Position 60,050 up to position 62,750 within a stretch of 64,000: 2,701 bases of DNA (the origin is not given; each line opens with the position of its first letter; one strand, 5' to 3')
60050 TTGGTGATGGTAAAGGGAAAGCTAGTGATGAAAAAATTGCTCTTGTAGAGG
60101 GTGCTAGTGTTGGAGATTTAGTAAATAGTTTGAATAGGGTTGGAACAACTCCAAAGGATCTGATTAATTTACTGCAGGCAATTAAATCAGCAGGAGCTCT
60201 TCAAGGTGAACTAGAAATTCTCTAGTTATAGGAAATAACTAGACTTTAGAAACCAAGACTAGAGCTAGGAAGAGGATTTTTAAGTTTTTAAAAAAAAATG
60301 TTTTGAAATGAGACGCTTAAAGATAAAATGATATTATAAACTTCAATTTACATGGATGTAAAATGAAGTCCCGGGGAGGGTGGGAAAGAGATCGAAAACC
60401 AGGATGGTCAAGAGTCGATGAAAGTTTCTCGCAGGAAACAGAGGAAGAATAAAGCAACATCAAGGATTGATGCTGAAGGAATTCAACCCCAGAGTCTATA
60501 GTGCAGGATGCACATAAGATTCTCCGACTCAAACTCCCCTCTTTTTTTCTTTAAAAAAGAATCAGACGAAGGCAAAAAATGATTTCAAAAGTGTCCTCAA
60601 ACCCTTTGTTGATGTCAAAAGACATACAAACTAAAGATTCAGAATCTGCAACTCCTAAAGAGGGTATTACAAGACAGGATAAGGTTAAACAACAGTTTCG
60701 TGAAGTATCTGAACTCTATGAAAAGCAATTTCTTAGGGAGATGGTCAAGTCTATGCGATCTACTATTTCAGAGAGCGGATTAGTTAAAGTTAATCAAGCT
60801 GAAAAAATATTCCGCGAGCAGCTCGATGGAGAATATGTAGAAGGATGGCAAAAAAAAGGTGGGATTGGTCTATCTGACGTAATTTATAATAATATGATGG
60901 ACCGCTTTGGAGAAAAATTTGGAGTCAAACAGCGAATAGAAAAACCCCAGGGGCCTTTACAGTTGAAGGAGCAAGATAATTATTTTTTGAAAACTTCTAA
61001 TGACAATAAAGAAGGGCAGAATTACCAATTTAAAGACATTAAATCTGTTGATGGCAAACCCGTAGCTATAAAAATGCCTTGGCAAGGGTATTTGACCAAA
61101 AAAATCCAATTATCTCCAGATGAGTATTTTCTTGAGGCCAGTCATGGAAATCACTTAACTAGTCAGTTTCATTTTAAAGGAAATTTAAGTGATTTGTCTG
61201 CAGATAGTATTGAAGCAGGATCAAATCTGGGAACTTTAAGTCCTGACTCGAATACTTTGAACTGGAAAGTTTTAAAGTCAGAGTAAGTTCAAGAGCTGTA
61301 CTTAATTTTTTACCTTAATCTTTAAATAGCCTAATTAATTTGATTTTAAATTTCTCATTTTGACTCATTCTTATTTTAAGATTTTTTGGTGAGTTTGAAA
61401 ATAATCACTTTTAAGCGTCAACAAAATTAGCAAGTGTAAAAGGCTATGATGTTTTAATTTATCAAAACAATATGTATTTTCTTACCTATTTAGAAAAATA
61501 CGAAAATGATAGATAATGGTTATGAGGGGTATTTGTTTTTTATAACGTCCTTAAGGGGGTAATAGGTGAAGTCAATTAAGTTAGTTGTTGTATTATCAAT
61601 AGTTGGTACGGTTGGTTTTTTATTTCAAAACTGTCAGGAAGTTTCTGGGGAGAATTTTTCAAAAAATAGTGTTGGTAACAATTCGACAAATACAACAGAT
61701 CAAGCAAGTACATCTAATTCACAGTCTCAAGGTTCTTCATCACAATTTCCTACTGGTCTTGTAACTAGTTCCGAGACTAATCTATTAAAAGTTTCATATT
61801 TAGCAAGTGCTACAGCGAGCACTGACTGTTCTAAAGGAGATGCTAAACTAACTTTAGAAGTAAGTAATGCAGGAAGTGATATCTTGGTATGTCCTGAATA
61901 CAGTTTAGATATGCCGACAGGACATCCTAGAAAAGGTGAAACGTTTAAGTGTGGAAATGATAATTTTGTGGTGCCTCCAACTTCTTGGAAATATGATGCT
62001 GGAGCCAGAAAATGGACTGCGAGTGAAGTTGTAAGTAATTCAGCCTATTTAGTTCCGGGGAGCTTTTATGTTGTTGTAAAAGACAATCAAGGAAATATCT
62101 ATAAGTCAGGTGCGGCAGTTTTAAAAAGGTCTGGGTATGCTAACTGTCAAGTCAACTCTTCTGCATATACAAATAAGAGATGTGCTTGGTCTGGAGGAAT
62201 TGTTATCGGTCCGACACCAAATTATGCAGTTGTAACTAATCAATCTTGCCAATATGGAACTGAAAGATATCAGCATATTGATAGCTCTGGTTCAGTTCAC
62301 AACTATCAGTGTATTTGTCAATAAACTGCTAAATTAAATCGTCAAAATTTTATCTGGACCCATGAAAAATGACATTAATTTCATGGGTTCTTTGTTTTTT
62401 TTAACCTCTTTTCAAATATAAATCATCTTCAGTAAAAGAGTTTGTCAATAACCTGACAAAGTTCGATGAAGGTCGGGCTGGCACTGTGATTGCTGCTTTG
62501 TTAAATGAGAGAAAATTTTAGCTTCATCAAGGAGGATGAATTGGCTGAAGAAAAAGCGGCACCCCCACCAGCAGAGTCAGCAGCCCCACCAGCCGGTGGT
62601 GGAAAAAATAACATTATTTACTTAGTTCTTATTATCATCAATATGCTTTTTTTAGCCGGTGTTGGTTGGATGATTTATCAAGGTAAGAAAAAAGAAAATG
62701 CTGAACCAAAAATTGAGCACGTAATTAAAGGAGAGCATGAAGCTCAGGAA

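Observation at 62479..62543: Consensus sigma-54 promoter, SD-presenting hairpin and TTG start for fliL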

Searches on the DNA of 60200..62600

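Call 55: search_rna_families(source=window, start=60200, end=62600, threshold=evalue, max_evalue=10)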
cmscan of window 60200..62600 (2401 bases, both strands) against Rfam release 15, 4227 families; matches with E-value up to 10: 9.
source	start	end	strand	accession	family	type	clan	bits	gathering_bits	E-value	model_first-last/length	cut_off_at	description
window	60605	60651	+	RF01176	snR78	Gene; snRNA; snoRNA; CD-box;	CL00063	22.9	48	1.8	1-82/82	no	Small nucleolar RNA snR78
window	60516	60606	-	RF01286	snoR26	Gene; snRNA; snoRNA; CD-box;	-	19.6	47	3.3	1-94/94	no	Small nucleolar RNA snoR26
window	62267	62391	-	RF03546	Flavivirus-5UTR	Cis-reg;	CL00129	18.5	80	1.1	1-156/156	no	Flavivirus 5' UTR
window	60519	60580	-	RF00884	MIR815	Gene; miRNA;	-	17.1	63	8.8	1-81/81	no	MIR815 microRNA precursor family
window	61435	61468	-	RF01335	CRISPR-DR22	Gene; CRISPR;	-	17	50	3.3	1-36/36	no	CRISPR RNA direct repeat element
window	61576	61659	+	RF01761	wcaG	Cis-reg;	-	16.5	42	6.3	1-98/98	no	wcaG RNA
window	60509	60587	-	RF03707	mir-1892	Gene; miRNA;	-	15.8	86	9.8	1-80/80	no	mir-1892 microRNA precursor family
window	60438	60495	+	RF01128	sR43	Gene; snRNA; snoRNA; CD-box;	-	13.3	45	3.7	1-56/56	no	Small nucleolar RNA sR42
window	60901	60990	+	RF01951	SOX2OT_exon1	Gene; lncRNA;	-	12.6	65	7.6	1-230/230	no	SOX2 overlapping transcript exon 1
